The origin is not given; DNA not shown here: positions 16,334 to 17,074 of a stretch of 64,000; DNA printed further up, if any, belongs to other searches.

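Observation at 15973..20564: Uncharacterised four-gene cluster: two tandem DUF488 paralogs, an unknown 243-aa protein, and a RecQ helicase with a 290-aa TPR N-terminal extension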

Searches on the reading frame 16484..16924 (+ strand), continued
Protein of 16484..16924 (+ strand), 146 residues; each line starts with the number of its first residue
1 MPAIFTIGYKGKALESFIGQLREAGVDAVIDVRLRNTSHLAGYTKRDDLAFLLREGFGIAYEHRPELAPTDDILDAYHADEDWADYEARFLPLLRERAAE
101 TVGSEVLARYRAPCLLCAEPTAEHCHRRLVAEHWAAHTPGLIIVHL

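Call 73: search_solved_structures(query=A6, max_evalue=10)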
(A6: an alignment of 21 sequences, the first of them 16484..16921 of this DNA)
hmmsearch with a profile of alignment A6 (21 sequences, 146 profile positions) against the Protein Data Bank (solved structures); distinct sequences matched with E-value up to 10: 0.

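Call 75: find_homologous_proteins(query=window:16484-16921:+, max_evalue=0.001)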
Query window:16484-16921:+ (146 aa): 3169 proteins with E <= 0.001 among 3336 candidates; the best 120 are listed.
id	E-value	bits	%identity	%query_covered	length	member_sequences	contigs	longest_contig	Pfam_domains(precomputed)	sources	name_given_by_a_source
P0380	5.3e-87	307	94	100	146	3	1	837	PF04343.19,PF22751.2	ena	-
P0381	3.2e-79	282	86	100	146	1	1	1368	PF04343.19,PF22751.2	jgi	jgi:uncharacterized protein (DUF488 family)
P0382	5.1e-79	282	85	100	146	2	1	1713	PF04343.19,PF22751.2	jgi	jgi:uncharacterized protein (DUF488 family)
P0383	4.3e-75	269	82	100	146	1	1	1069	PF04343.19,PF22751.2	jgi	jgi:uncharacterized protein (DUF488 family)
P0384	9.4e-75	268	82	100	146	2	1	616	PF04343.19,PF22751.2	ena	-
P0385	1.2e-74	267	80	100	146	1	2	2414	PF04343.19,PF22751.2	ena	-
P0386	2.7e-74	266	80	100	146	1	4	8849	PF04343.19,PF22751.2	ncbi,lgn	-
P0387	5.8e-74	265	79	100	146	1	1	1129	PF04343.19,PF22751.2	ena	-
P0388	9.1e-74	264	80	98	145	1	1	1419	PF04343.19,PF22751.2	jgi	jgi:uncharacterized protein (DUF488 family)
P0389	9.2e-74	264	79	100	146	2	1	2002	PF04343.19,PF22751.2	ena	-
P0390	9.6e-74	264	79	100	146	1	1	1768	PF04343.19,PF22751.2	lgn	-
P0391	1.0e-73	264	80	100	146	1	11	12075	PF04343.19,PF22751.2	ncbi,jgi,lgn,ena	-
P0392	1.1e-73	264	80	98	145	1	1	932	PF04343.19,PF22751.2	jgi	jgi:uncharacterized protein (DUF488 family)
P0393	1.2e-73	264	81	100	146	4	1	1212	PF04343.19,PF22751.2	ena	-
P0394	1.3e-73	264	81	100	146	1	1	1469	PF04343.19,PF22751.2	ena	-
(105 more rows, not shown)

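Call 80: find_related_loci(query=L093:3603-4301:+, collection=viral_contigs, flank=8000)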
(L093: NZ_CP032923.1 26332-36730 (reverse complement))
Query L093:3603-4301:+ (233 aa) in viral_contigs; peptide patterns used: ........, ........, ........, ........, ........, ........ (x = any residue, [..] = any of these).
12 stretches matched a pattern, but none encodes a relative of the query by tblastn (E <= 1e-3).

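Call 87: predict_structure(alignment_id=A7)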
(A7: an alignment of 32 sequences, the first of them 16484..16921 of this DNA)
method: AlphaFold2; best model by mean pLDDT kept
length: 146 residues; sequences in the alignment: 32
mean_pLDDT: 91.8   pTM: 0.87
mean pLDDT of the five models: 91.8, 91.3, 91.2, 91.2, 90.6
residues with pLDDT >= 90: 112; 70-90: 31; 50-70: 3; < 50: 0
segments of 3 or more residues with pLDDT < 50: none
pLDDT, mean of each block of 10 residues (from residue 1): 89 90 97 84 84 96 95 92 94 96 96 90 86 94 94
secondary structure, 60 per line:
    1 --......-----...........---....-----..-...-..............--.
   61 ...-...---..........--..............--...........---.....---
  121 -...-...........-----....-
elements in order: E3-8 H14-24 E28-31 H46-57 E60-63 H71-80 H83-96 H99-109 E113-117 H126-136 E142-145

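Call 96: search_dna_similar(query=L093:3603-4301:+, collection=plasmids, mode=protein, max_evalue=0.00001, max_rows=30, rows=spread)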
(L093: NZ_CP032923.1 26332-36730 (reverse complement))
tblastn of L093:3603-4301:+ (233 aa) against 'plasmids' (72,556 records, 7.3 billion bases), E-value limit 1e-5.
Records with a match: 19; places in all: 19; records where one place covers at least 80% of the query: 19.
Best place of each record, by identity: >=99% 1; <60% 18.
By first word of the organism name: Citrobacter 5; Acinetobacter 4; Salmonella 2; Moraxella 2; Klebsiella 2; Agrobacterium 1; Rhodovastum 1; Allochromatium 1; Leclercia 1.
By predicted mobility (MOB-suite, as given by PLSDB): non-mobilizable 14; mobilizable 4; conjugative 1.
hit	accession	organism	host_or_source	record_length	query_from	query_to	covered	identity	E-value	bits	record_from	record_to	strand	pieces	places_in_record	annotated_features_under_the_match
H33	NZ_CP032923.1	Agrobacterium tumefaciens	Euonymus sp.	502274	1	233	100%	100.0%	3e-156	486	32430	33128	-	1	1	hypothetical protein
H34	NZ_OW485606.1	Rhodovastum atsumiense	-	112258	6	233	98%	41.5%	5e-49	179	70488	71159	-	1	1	hypothetical protein | DUF488 domain-containing protein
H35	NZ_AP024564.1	Allochromatium tepidum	-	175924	8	233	97%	34.4%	1e-35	140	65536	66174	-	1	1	hypothetical protein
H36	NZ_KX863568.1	Citrobacter freundii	environmental; wetland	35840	10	231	95%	29.9%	4e-16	84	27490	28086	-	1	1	hypothetical protein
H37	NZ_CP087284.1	Leclercia adecarboxylata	pig feed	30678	7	231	97%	28.6%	5e-15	81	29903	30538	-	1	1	hypothetical protein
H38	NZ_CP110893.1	Citrobacter freundii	Homo sapiens,urine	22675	10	231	95%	28.9%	9e-15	80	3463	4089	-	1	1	hypothetical protein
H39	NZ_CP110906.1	Citrobacter freundii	Homo sapiens,urine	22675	10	231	95%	28.9%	9e-15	80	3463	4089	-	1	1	hypothetical protein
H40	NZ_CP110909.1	Citrobacter freundii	Homo sapiens,blood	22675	10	231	95%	28.9%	9e-15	80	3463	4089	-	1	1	hypothetical protein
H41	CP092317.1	Salmonella enterica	-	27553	10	231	95%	28.9%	9e-15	80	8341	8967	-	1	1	record has no annotation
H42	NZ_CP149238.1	Salmonella enterica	Homo sapiens,single cell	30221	10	231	95%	28.9%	9e-15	80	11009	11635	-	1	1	hypothetical protein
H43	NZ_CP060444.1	Citrobacter cronae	Manis javanica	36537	10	231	95%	28.9%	9e-15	80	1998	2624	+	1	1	hypothetical protein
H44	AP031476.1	Moraxella osloensis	Homo sapiens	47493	6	231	97%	27.5%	8e-14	77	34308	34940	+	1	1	hypothetical protein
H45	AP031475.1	Moraxella osloensis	-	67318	6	231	97%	27.5%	8e-14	77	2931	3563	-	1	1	hypothetical protein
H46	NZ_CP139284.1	Acinetobacter pittii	Homo sapiens,Catheter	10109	7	230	96%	27.7%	2e-12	73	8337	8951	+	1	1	hypothetical protein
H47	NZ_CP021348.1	Acinetobacter baumannii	Homo sapiens,blood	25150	7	230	96%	27.7%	2e-12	73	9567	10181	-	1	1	hypothetical protein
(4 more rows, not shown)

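Call 97: get_annotated_region(hit=H35, flank=5000)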
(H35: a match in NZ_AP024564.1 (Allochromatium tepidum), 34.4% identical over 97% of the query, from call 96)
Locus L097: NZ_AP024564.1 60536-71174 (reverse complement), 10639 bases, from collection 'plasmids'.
description: Allochromatium tepidum strain NZ plasmid pAt1, complete sequence
organism: Allochromatium tepidum (NCBI taxid 553982)
taxonomy: Bacteria; Pseudomonadota; Gammaproteobacteria; Chromatiales; Chromatiaceae; Allochromatium; Allochromatium tepidum
host: -; source: -; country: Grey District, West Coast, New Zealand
typing (MOB-suite, as given by PLSDB): non-mobilizable
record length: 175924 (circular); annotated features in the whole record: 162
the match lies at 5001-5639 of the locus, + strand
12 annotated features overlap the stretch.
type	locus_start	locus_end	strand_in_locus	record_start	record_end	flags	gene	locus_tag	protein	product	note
CDS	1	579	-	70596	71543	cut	-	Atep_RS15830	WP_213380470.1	IS1595 family transposase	-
CDS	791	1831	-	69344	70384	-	cas1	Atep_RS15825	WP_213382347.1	CRISPR-associated endonuclease Cas1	GO:0043571 - maintenance of CRISPR repeat elements [Evidence IEA]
CDS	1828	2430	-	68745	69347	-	-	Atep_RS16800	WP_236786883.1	PEGA domain-containing protein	-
CDS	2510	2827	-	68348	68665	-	csx16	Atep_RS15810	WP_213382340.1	CRISPR-associated protein Csx16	GO:0043571 - maintenance of CRISPR repeat elements [Evidence IEA]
CDS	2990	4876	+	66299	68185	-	-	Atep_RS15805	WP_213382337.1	PcfJ domain-containing protein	-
CDS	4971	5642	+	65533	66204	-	-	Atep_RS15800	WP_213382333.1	hypothetical protein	-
CDS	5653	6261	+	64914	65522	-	-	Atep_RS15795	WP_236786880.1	DUF488 domain-containing protein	-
CDS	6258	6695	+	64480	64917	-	-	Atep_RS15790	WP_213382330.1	DUF488 domain-containing protein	-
CDS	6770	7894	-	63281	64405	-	csm6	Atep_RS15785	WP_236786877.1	CRISPR-associated ring nuclease Csm6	GO:0043571 - maintenance of CRISPR repeat elements [Evidence IEA]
CDS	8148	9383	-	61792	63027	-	-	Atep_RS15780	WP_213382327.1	RNA-guided endonuclease TnpB family protein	-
CDS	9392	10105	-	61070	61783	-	-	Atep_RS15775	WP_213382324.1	EcsC family protein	-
CDS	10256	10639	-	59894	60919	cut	-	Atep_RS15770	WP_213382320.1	radical SAM/SPASM domain-containing protein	-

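Call 98: get_annotated_region(hit=H34, flank=5000)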
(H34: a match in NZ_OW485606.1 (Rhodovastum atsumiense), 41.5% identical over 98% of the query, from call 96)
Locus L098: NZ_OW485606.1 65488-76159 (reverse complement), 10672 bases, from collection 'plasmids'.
description: Rhodovastum atsumiense strain G2-11 plasmid RHOApe
organism: Rhodovastum atsumiense (NCBI taxid 504468)
taxonomy: Bacteria; Pseudomonadota; Alphaproteobacteria; Rhodospirillales; Acetobacteraceae; Rhodovastum; Rhodovastum atsumiense
host: -; source: -; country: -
typing (MOB-suite, as given by PLSDB): non-mobilizable
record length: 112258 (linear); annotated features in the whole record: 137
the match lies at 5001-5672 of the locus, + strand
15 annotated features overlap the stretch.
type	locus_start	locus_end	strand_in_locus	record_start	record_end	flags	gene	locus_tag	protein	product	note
CDS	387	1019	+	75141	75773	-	-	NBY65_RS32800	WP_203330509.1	hypothetical protein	-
CDS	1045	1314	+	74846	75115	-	-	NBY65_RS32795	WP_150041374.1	hypothetical protein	-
CDS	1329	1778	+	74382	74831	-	-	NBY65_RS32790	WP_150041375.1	hypothetical protein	-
CDS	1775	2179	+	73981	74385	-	-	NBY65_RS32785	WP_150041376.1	hypothetical protein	-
CDS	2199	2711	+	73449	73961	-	-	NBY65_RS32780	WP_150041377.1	DUF6011 domain-containing protein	-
CDS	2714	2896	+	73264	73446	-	-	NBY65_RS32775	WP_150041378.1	hypothetical protein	-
CDS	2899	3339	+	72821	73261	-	-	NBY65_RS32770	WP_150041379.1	hypothetical protein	-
CDS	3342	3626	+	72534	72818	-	-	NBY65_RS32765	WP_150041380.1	hypothetical protein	-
CDS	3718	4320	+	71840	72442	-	-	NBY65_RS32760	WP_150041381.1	hypothetical protein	-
CDS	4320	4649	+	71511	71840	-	-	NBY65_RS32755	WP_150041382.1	YjbH domain-containing protein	-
CDS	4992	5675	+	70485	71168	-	-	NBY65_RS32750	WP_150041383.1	hypothetical protein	-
CDS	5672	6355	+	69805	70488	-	-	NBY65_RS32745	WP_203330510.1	DUF488 domain-containing protein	-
CDS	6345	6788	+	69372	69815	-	-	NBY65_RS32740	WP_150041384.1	DUF488 domain-containing protein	-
CDS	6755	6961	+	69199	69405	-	-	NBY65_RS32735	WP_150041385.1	zinc-finger-containing protein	-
CDS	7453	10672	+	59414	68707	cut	-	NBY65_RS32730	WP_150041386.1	SNF2-related protein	-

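Call 99: get_annotated_region(hit=H38, flank=4000)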
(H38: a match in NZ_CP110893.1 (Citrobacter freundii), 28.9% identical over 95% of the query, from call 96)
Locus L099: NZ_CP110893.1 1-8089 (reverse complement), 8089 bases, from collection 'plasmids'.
description: Citrobacter freundii strain CF1807 plasmid pCF1807-5, complete sequence
organism: Citrobacter freundii (NCBI taxid 546)
taxonomy: Bacteria; Pseudomonadota; Gammaproteobacteria; Enterobacterales; Enterobacteriaceae; Citrobacter; Citrobacter freundii
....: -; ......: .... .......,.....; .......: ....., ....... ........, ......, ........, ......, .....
typing (MOB-suite, as given by PLSDB): non-mobilizable; replicon IncFII; mating-pair formation MPF_T
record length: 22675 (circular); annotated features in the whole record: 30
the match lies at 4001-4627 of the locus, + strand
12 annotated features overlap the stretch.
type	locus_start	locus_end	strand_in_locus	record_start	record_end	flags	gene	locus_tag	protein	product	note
CDS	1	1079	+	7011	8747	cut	-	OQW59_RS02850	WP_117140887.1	type IV secretion system DNA-binding domain-containing protein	-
CDS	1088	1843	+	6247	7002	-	mobC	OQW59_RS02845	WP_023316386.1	MobC family replication-relaxation protein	-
CDS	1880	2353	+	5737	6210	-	-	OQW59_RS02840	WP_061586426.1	thermonuclease family protein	-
CDS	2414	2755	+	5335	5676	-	-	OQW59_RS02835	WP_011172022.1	hypothetical protein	-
CDS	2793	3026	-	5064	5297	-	-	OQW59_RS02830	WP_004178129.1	hypothetical protein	-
CDS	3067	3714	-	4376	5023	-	-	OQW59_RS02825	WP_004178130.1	ParA family protein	-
CDS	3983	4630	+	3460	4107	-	-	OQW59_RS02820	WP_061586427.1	hypothetical protein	-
CDS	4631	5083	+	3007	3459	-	-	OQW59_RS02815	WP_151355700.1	DUF488 domain-containing protein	-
CDS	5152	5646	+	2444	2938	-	-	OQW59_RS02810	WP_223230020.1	DUF4326 domain-containing protein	-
CDS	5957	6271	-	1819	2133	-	-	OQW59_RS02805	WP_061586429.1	CcdB family protein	-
CDS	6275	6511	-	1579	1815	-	-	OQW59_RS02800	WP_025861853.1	type II toxin-antitoxin system CcdA family antitoxin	-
CDS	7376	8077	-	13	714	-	-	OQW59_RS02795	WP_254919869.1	RepA family replication protein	GO:0006276 - plasmid maintenance [Evidence IEA]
